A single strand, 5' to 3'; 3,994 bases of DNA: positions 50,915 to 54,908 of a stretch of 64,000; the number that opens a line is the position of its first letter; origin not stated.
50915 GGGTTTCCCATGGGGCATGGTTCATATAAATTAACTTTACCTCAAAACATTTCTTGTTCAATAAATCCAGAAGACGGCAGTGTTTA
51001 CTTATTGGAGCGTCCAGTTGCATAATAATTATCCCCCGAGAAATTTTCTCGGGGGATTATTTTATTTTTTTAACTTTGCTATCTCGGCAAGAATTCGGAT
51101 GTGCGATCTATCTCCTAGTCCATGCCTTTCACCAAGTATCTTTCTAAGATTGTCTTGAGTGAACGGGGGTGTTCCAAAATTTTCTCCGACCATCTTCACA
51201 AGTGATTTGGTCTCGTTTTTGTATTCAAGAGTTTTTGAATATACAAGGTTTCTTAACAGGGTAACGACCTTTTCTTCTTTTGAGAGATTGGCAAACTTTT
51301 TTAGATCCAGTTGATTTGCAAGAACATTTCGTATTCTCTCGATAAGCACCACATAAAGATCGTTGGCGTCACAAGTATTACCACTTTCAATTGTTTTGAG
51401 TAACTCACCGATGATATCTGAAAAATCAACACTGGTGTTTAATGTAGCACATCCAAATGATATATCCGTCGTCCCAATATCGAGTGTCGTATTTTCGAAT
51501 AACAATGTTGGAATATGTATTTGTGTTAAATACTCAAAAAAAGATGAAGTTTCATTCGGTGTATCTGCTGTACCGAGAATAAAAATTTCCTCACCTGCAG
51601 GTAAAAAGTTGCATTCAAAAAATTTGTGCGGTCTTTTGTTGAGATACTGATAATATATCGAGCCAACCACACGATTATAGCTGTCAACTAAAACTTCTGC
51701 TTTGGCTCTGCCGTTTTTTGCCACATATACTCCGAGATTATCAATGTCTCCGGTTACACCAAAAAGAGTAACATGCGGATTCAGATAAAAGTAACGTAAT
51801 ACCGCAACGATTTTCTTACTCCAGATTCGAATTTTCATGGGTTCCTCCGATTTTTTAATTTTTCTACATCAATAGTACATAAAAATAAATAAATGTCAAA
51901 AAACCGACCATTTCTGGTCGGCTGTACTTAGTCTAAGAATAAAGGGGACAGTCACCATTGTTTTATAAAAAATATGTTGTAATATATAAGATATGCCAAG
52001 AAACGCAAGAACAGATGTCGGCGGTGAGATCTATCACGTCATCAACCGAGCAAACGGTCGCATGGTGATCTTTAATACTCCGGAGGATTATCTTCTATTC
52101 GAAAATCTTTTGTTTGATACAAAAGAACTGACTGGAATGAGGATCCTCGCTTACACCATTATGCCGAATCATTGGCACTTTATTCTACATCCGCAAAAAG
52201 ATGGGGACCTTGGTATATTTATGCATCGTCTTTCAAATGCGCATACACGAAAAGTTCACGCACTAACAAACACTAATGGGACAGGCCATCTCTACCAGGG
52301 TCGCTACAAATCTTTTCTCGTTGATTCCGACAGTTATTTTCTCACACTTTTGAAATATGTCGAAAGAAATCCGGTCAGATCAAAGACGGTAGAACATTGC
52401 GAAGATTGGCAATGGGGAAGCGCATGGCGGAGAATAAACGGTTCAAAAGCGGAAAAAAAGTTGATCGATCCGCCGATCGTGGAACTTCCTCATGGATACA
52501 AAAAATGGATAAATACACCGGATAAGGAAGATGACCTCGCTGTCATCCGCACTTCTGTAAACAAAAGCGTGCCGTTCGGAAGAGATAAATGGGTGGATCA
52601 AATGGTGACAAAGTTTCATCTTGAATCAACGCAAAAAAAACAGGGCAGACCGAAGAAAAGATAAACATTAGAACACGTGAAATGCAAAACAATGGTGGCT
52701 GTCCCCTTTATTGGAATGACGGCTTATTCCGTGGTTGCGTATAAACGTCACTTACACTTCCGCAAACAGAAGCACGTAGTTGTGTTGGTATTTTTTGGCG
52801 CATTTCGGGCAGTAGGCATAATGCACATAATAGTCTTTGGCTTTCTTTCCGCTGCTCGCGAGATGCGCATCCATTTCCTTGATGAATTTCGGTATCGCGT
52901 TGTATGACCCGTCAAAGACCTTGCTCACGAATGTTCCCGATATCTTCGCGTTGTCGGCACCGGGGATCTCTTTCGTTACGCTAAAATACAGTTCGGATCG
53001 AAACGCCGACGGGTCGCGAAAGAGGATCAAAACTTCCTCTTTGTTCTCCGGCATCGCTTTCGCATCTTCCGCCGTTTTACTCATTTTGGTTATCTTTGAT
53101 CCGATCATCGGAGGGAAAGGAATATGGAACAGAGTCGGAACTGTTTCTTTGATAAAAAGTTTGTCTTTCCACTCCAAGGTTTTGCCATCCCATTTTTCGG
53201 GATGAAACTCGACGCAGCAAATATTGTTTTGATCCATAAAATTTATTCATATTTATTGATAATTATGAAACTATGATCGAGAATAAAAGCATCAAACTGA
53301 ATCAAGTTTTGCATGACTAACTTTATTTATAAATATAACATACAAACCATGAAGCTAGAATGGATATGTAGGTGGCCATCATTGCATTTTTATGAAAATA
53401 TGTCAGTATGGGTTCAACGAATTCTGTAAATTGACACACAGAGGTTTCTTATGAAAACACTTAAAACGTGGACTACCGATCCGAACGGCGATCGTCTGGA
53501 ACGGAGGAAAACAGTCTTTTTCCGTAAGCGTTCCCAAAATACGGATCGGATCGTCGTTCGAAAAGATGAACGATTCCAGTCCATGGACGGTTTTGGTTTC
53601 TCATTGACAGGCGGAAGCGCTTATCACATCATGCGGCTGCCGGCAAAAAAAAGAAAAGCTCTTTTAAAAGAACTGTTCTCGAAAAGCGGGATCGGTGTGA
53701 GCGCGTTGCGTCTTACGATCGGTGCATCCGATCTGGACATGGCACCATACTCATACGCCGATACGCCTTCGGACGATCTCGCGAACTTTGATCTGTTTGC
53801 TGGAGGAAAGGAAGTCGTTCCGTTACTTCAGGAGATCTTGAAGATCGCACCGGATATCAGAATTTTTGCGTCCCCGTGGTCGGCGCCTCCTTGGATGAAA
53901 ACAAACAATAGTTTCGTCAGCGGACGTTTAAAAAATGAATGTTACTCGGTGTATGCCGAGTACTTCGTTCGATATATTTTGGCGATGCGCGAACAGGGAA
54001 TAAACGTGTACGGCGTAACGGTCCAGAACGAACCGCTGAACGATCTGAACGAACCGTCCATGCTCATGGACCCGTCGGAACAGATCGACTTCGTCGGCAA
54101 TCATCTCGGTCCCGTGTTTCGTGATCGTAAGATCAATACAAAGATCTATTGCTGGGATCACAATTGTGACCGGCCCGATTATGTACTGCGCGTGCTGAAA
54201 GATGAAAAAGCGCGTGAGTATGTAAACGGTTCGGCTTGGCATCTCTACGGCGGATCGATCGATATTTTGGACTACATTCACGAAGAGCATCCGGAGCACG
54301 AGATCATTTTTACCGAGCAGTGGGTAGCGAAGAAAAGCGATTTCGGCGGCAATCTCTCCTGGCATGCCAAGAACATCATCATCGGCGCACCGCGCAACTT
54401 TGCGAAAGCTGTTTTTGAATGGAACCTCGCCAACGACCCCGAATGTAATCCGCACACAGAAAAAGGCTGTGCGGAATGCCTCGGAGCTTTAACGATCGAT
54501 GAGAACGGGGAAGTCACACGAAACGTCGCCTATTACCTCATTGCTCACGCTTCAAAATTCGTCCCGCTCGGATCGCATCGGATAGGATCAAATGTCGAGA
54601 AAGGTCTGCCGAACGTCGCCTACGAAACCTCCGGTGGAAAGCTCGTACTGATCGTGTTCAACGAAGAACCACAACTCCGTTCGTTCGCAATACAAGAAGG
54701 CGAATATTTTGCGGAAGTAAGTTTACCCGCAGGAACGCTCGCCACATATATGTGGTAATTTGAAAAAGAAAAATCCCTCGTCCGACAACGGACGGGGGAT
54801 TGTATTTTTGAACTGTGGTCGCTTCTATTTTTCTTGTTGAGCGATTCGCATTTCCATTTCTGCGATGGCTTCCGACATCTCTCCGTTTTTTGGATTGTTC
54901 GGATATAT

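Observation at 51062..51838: Orphan, sensor-less GGDEF-like protein with an AGEEI active-site variant inside the repeat-bounded segment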

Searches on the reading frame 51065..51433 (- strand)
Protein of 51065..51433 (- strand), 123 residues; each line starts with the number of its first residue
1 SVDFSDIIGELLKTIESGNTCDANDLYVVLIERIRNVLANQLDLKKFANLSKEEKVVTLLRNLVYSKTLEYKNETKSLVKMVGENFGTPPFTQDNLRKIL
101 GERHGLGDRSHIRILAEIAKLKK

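Call 47: predict_structure(alignment_id=A2)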
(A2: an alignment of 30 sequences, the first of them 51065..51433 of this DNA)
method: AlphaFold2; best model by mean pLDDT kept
length: 123 residues; sequences in the alignment: 30
mean_pLDDT: 93.6   pTM: 0.66
mean pLDDT of the five models: 93.6, 93.3, 92.8, 92.5, 92.3
residues with pLDDT >= 90: 100; 70-90: 23; 50-70: 0; < 50: 0
segments of 3 or more residues with pLDDT < 50: none
pLDDT, mean of each block of 10 residues (from residue 1): 91 98 98 96 97 96 96 95 85 91 90 93 80
secondary structure, 60 per line:
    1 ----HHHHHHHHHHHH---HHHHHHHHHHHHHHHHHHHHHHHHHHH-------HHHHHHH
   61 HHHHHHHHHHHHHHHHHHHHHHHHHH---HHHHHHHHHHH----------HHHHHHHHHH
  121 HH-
elements in order: H5-16 H20-46 H54-86 H90-100 H111-122

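Call 49: fold_search(model_id=the predicted structure, library=pdb)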
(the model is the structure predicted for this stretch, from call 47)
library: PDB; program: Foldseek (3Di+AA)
matches with E <= 10: 18; with E <= 0.001: 0
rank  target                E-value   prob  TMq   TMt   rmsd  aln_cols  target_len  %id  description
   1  5vgz_a                4.0e+00  0.07  0.25  0.09  15.4       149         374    9  Conformational Landscape of the p28-Bound Human Proteasome Regulatory Particle (released 2017-08-23)
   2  2qm8_B                6.1e+00  0.10  0.28  0.15   6.9        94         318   12  MeaB, A Bacterial Homolog of MMAA, in the Nucleotide Free Form (released 2007-08-28)
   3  5waq                  6.9e+00  0.06  0.26  0.16  15.8       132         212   15  Structure of BamD from Neisseria gonorrhoeae (released 2017-12-06)
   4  9bmb                  6.9e+00  0.04  0.23  0.03  10.4       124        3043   15  Post-1 motor domain from full-length human dynein-1 bound to microtubules in 5mM ADP condition (released 2025-04-23)
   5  9sni_A                7.8e+00  0.04  0.25  0.23  15.3       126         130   13  CTLH-CRA domain of murine Twa1 (released 2026-02-18)
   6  9cmw_D                7.8e+00  0.04  0.25  0.14  18.4       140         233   15  The cryo-EM structure of BamACDE complex from Neisseria gonorrhoeae (released 2025-09-03)
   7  8p6f_B                7.8e+00  0.04  0.18  0.07  11.2        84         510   18  Crystal structure of PorX-Fj (released 2024-04-03)
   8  8hhz_C                7.8e+00  0.01  0.18  0.04  17.0       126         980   17  SARS-CoV-2 Omicron BA.1 Spike in complex with IY-2A (released 2023-02-01)
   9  9snf_B                8.3e+00  0.02  0.18  0.17  21.4       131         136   15  CTLH-CRA domain of murine RanBP10 (released 2026-02-18)
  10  7kdl_B                8.3e+00  0.02  0.19  0.04  15.8       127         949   14  SARS-CoV-2 D614G 1-RBD up Spike Protein Trimer without the P986-P987 stabilizing mutations (S-GSAS-D614G) (released 2020-11-04)
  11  7mu5_B                8.8e+00  0.03  0.16  0.18   8.3        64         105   17  Human DCTPP1 bound to Triptolide (released 2022-08-24)
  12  4i2z_A                8.8e+00  0.03  0.22  0.04  15.8       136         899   14  Crystal structure of the myosin chaperone UNC-45 from C.elegans in complex with a Hsp90 peptide (released 2013-03-13)
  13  6tl3_A                9.4e+00  0.02  0.19  0.12  17.2       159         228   11  Crystal structure of an Estrogen Receptor alpha 8-mer phosphopeptide in complex with 14-3-3sigma stabilized by a Pyrro (released 2020-04-29)
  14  9ynv_O                9.4e+00  0.01  0.19  0.09  22.1       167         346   12  Histone Acetyl Transferase (HAT) module of ctSAGA (released 2025-12-03)
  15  8om2_M                1.0e+01  0.06  0.19  0.20   4.4        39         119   18  Small subunit of yeast mitochondrial ribosome in complex with METTL17/Rsm22. (released 2024-01-10)
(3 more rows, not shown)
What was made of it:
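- The isolated C-terminal domain matches nothing, Thg1 fingers included (call 49).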

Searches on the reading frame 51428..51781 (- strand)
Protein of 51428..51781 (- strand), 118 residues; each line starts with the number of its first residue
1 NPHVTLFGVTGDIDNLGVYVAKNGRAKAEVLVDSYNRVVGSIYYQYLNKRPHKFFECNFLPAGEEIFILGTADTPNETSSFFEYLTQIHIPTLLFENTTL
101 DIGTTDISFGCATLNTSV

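Call 82: search_solved_structures(query=A3, max_evalue=10, show_alignments=5)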
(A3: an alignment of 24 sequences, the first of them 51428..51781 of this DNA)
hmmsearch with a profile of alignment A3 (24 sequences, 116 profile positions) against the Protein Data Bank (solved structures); distinct sequences matched with E-value up to 10: 6.
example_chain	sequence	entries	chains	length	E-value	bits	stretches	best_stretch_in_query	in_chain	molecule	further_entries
5eo2_A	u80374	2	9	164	0.17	15.2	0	59-101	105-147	thioesterase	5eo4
2dtj_A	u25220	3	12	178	0.6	13.4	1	65-110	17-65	Aspartokinase | Aspartokinase LysC beta subunit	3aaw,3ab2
4mpt_A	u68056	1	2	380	0.72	13.1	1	4-69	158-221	Putative leu/ile/val-binding protein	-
4q6w_A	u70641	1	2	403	0.79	13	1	4-69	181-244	Putative leu/ile/val-binding protein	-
5i0c_A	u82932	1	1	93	0.97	12.7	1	48-79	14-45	Uncharacterized protein YjdJ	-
7w5z_K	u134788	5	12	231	0.99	12.7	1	27-86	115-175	Cytochrome c oxidase subunit TT11 | 39S ribosomal protein L9, mitochondrial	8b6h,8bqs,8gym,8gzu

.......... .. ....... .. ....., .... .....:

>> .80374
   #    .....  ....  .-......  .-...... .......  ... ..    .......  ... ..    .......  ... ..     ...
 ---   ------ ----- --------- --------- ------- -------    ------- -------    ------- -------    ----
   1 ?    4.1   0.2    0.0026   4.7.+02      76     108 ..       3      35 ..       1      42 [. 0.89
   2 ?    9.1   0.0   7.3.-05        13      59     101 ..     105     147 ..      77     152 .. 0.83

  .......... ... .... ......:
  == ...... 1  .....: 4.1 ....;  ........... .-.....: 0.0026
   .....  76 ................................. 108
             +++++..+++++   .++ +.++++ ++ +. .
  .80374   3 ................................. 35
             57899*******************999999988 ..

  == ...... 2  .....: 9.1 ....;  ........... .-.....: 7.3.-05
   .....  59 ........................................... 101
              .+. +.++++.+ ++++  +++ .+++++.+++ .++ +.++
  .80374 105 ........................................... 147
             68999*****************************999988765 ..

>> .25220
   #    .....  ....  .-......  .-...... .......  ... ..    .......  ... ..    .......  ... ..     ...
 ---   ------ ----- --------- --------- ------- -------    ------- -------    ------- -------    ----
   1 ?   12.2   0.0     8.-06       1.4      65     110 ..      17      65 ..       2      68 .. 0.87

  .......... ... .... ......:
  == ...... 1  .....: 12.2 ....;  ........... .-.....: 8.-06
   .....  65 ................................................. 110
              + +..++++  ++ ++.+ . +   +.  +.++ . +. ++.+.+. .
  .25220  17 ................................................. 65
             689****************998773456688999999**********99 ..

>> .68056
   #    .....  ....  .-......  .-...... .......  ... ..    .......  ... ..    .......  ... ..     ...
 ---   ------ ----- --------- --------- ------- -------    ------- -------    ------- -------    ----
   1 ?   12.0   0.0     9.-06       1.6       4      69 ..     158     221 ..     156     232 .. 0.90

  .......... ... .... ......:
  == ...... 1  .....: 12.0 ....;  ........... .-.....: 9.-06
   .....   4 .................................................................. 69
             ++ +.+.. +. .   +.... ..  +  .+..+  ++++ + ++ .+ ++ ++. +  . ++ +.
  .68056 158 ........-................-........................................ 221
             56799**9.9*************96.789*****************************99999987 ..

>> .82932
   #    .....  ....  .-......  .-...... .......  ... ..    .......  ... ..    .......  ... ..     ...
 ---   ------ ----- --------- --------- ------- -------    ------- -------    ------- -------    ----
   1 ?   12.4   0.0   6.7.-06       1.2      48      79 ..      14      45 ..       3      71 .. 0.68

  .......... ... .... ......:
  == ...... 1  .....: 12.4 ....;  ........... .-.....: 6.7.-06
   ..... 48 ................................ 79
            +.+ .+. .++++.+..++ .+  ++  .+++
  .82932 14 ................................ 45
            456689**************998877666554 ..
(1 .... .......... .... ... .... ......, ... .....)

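Call 83: find_homologous_proteins(query=A3, max_evalue=0.001)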
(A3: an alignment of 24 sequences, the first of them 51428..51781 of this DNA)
Query A3 (24 sequences) (118 aa, profile of the alignment): 21 proteins with E <= 0.001 among 1038 candidates.
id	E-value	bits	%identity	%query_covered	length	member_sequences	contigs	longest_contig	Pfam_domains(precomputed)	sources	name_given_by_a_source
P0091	4.5e-39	151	38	89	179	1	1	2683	-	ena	-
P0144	2.4e-37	145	39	89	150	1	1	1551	-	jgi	jgi:hypothetical protein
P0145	7.8e-37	144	40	97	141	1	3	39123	-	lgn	-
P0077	3.8e-36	141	33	100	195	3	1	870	-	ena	-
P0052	1.7e-35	139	40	95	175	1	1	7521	-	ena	-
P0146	1.3e-32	130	44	90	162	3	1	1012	-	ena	-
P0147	2.6e-32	129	41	86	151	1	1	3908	-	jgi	-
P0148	2.5e-30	123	43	90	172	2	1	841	-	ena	-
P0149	1.6e-29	120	55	56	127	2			-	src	-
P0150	9.6e-29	118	43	90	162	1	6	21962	-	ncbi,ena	-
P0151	5.8e-27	112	44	58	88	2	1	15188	-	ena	-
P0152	6.4e-27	112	42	65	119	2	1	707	-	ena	-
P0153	1.0e-26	111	43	65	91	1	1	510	-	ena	-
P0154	4.2e-26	109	47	60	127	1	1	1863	-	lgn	-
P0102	7.1e-24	102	54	57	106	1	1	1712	-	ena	-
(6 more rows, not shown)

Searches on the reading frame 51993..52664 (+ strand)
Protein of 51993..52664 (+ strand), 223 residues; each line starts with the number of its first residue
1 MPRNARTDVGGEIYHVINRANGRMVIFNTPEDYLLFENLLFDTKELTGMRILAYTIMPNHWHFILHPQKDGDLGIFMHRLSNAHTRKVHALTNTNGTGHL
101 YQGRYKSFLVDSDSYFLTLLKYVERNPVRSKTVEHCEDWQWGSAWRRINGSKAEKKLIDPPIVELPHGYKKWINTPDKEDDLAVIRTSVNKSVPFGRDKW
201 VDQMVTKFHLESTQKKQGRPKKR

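Call 35: search_protein_families(library=pfam, proteins=[window:51993-52664:+], max_evalue=0.001)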
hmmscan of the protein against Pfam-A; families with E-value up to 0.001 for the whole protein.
window:51993-52664:+ (223 aa): 1 family
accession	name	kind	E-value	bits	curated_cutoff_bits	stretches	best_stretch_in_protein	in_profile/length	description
PF01797.21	Y1_Tnp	-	1.3e-12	48.3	23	1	13-126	6-121/121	Transposase IS200 like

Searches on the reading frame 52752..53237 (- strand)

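Call 35: search_protein_families(library=pfam, proteins=[window:52752-53237:-], max_evalue=0.001)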
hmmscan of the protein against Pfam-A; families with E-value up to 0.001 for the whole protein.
window:52752-53237:- (161 aa): 1 family
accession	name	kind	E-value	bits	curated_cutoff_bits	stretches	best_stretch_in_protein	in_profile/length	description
PF20603.3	Bact_hydrolase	-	8.9e-51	172.4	27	1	3-161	6-160/160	Bacterial hydrolase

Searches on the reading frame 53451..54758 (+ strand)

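Call 35: search_protein_families(library=pfam, proteins=[window:53451-54758:+], max_evalue=0.001)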
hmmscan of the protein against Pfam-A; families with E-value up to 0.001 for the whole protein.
window:53451-54758:+ (435 aa): 3 families
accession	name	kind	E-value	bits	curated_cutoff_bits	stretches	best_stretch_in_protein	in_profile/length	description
PF02055.22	Glyco_hydro_30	-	5.3e-42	144.5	23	1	46-371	2-348/348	Glycosyl hydrolase family 30 TIM-barrel domain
PF17189.10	Glyco_hydro_30C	-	6e-09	36.4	22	1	374-433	1-65/65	Glycosyl hydrolase family 30 beta sandwich domain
PF02057.21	Glyco_hydro_59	-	1.6e-07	31.3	27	1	46-198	2-145/294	Glycosyl hydrolase family 59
